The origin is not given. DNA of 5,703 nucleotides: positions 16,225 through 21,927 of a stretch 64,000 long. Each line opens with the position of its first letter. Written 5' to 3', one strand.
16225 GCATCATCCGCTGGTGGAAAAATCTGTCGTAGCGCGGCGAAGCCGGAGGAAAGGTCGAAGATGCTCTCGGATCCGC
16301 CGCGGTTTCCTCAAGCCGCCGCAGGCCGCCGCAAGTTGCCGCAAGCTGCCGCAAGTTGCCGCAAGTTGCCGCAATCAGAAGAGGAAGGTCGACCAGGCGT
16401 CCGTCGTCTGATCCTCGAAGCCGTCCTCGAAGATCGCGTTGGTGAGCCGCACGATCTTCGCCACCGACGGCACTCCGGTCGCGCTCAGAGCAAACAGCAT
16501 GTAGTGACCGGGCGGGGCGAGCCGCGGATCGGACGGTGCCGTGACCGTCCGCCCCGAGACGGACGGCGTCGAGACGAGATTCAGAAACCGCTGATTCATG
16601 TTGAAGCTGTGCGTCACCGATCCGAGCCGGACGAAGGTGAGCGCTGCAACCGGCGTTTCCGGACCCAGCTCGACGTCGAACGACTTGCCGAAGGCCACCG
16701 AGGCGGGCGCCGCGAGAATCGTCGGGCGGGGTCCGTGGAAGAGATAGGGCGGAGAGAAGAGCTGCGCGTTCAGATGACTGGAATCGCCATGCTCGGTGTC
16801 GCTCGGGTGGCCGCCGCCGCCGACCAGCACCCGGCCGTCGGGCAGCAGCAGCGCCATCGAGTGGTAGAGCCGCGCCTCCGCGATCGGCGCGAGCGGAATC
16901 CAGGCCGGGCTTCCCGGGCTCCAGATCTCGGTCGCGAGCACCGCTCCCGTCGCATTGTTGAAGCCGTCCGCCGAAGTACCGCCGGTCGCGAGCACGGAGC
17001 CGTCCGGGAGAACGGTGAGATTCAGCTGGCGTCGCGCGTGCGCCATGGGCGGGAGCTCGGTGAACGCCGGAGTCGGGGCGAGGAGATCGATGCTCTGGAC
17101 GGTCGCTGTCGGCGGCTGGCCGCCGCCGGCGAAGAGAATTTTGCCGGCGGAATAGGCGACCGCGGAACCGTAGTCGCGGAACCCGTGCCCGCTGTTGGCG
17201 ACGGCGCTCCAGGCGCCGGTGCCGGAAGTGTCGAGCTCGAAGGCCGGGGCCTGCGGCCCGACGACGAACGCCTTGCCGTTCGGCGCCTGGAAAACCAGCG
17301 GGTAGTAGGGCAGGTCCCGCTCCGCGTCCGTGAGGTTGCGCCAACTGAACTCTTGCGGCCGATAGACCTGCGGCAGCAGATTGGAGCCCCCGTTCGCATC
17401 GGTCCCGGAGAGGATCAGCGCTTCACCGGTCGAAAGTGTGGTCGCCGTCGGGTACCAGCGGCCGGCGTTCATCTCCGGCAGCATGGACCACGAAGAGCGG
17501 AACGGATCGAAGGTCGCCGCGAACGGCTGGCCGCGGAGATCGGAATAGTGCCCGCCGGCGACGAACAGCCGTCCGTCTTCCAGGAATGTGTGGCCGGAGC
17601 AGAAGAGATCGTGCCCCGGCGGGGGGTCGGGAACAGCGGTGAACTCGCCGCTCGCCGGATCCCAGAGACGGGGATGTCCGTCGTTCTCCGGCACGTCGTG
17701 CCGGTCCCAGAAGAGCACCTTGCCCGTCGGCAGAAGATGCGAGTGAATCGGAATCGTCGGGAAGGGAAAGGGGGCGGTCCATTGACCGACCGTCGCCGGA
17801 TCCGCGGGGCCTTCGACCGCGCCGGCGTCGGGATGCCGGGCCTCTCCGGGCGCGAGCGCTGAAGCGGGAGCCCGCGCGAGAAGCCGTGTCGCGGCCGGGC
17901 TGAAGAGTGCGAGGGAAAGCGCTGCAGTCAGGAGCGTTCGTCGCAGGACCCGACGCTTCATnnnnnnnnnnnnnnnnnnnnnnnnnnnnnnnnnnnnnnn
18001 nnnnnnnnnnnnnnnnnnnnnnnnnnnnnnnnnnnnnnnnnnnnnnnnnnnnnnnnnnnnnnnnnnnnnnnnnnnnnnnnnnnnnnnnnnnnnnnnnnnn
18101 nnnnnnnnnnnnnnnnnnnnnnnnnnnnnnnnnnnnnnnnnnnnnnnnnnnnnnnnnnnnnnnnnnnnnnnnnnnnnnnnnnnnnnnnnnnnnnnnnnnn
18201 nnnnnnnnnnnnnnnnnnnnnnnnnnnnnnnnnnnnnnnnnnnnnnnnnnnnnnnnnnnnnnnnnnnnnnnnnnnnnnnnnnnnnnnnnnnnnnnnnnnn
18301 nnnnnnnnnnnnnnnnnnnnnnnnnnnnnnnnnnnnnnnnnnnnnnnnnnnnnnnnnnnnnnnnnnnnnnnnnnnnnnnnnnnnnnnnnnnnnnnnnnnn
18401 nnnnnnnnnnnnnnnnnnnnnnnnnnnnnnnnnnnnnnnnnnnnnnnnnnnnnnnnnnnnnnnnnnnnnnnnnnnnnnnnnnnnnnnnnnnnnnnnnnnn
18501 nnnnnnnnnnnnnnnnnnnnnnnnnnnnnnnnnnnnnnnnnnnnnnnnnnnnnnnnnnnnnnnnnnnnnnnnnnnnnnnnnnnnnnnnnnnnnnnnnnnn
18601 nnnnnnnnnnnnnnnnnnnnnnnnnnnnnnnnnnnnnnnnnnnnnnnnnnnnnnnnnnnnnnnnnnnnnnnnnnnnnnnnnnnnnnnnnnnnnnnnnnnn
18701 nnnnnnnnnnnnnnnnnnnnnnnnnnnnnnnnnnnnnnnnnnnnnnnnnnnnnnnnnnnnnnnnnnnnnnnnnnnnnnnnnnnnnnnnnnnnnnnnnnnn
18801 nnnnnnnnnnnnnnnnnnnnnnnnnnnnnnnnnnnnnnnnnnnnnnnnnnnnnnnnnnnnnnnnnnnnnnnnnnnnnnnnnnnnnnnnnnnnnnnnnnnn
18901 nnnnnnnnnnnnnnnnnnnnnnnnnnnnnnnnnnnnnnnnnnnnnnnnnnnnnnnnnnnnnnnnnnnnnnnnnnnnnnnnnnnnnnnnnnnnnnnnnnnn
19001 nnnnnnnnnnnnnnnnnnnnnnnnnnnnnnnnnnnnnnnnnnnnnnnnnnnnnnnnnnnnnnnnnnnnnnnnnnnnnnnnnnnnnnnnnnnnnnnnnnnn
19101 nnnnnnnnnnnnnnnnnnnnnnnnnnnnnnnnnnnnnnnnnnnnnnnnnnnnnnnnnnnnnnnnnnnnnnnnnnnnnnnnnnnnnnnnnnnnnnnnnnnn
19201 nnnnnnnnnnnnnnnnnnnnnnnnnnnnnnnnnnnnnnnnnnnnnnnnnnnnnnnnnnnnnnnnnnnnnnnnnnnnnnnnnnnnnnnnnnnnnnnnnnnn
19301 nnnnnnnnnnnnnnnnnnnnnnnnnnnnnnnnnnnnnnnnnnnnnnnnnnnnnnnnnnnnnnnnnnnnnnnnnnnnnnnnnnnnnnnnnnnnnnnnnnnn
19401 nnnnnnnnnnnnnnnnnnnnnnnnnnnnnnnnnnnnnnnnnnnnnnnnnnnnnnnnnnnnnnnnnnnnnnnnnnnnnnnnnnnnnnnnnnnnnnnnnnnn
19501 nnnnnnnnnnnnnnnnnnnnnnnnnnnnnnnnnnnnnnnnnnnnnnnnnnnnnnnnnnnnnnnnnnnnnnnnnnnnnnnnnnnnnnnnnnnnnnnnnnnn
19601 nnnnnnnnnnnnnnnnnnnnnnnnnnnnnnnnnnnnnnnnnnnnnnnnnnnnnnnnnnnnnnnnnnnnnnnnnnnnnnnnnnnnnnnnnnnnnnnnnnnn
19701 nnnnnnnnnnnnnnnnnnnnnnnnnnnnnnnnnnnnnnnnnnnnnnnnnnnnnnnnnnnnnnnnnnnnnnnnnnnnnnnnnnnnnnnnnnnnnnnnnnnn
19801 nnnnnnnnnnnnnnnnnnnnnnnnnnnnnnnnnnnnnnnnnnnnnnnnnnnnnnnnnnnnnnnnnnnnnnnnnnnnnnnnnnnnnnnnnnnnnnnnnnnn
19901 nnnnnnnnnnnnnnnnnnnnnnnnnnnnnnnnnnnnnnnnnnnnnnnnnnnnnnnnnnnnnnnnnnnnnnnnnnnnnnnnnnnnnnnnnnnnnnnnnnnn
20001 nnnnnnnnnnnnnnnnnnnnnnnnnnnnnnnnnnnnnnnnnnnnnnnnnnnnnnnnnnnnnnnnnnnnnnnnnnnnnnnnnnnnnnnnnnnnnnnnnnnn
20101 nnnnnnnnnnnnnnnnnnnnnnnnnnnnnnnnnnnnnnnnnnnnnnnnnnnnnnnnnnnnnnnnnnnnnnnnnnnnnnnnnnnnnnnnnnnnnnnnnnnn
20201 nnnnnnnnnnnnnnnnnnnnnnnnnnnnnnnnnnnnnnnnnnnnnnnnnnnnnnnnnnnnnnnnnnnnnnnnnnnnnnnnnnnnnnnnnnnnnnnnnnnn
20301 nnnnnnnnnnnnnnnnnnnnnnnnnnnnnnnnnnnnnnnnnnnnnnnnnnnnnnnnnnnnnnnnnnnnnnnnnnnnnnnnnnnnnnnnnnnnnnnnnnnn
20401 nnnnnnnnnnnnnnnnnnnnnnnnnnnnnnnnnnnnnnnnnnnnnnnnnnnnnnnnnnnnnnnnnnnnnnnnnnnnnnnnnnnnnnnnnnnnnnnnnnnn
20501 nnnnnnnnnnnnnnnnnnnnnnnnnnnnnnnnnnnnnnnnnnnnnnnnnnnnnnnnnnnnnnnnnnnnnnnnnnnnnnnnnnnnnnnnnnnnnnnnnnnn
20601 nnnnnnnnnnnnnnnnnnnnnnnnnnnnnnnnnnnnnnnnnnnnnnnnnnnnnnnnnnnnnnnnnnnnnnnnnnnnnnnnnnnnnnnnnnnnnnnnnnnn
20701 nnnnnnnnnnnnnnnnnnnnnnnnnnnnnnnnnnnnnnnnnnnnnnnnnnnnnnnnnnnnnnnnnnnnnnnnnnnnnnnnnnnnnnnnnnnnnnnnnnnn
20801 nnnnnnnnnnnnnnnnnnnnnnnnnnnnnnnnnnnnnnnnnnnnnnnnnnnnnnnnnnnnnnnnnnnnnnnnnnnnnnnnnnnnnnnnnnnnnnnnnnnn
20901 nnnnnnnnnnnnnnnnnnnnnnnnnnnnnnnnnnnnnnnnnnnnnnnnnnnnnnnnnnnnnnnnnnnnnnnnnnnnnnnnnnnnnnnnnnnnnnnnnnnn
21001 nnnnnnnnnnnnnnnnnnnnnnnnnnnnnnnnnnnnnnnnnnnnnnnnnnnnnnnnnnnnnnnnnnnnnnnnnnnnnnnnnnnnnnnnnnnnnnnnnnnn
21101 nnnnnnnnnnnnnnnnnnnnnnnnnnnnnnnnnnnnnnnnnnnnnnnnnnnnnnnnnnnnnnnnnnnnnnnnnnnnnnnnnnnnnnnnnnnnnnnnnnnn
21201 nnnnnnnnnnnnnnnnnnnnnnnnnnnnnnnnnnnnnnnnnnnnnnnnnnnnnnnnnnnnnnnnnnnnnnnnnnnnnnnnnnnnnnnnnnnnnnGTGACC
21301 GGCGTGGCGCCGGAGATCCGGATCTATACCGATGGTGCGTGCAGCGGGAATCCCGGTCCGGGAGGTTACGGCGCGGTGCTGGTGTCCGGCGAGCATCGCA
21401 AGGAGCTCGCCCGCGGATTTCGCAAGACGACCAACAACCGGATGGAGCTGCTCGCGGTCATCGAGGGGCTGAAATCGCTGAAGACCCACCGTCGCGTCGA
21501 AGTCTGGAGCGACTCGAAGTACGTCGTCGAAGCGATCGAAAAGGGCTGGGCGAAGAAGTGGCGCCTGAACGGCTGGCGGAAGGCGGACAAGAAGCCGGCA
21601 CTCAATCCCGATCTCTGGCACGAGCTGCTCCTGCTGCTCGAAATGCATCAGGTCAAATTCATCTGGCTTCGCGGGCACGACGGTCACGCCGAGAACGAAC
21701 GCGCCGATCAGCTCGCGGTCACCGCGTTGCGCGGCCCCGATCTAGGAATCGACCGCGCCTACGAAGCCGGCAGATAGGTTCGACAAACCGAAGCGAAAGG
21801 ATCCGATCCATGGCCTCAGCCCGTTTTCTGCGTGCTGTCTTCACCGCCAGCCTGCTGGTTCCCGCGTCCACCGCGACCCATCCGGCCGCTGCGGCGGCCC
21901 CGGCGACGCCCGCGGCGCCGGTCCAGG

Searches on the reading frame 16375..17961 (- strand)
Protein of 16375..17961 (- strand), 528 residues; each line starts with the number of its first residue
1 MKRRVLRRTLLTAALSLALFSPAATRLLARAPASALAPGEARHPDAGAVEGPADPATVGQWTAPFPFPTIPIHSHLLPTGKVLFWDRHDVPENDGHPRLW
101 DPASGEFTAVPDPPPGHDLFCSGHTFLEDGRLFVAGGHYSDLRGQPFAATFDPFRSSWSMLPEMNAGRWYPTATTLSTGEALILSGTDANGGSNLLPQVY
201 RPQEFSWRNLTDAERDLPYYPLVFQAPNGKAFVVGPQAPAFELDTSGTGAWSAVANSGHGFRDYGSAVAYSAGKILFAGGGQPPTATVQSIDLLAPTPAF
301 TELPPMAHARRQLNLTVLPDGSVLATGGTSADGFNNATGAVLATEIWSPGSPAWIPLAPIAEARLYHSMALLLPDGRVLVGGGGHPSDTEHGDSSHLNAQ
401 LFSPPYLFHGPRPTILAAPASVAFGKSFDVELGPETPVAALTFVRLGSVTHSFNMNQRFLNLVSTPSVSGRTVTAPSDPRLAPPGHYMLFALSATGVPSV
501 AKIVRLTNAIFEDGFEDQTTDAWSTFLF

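Call 66: search_protein_families(library=pfam, proteins=[window:16375-17961:-], max_evalue=0.0001)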
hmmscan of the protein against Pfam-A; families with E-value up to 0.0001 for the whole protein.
window:16375-17961:- (528 aa): 4 families
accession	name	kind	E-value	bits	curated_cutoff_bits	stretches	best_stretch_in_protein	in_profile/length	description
PF09118.17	GO-like_E_set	-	3.6e-24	85.4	25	1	412-505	1-99/100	Galactose oxidase-like, Early set domain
PF13964.12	Kelch_6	-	3.1e-12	46.5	25.3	0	313-363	4-49/50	Kelch motif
PF07250.17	Glyoxal_oxid_N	-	3.3e-11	43.3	37.5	1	118-235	66-187/243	Glyoxal oxidase N-terminus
PF13418.12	Kelch_4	-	7.9e-05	23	21.6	0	363-383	1-20/49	Galactose oxidase, central domain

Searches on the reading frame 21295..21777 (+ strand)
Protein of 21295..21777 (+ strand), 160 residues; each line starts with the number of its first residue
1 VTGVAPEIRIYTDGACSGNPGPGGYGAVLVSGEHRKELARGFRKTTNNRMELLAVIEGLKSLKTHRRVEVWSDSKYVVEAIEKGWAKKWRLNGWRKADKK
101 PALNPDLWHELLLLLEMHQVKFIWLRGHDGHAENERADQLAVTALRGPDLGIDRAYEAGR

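Call 66: search_protein_families(library=pfam, proteins=[window:21295-21777:+], max_evalue=0.0001)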
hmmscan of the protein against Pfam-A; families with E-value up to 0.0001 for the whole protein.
window:21295-21777:+ (160 aa): 1 family
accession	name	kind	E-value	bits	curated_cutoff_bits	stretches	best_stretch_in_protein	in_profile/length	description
PF00075.30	RNase_H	-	5.4e-42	143.7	25.8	1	8-144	4-139/141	RNase H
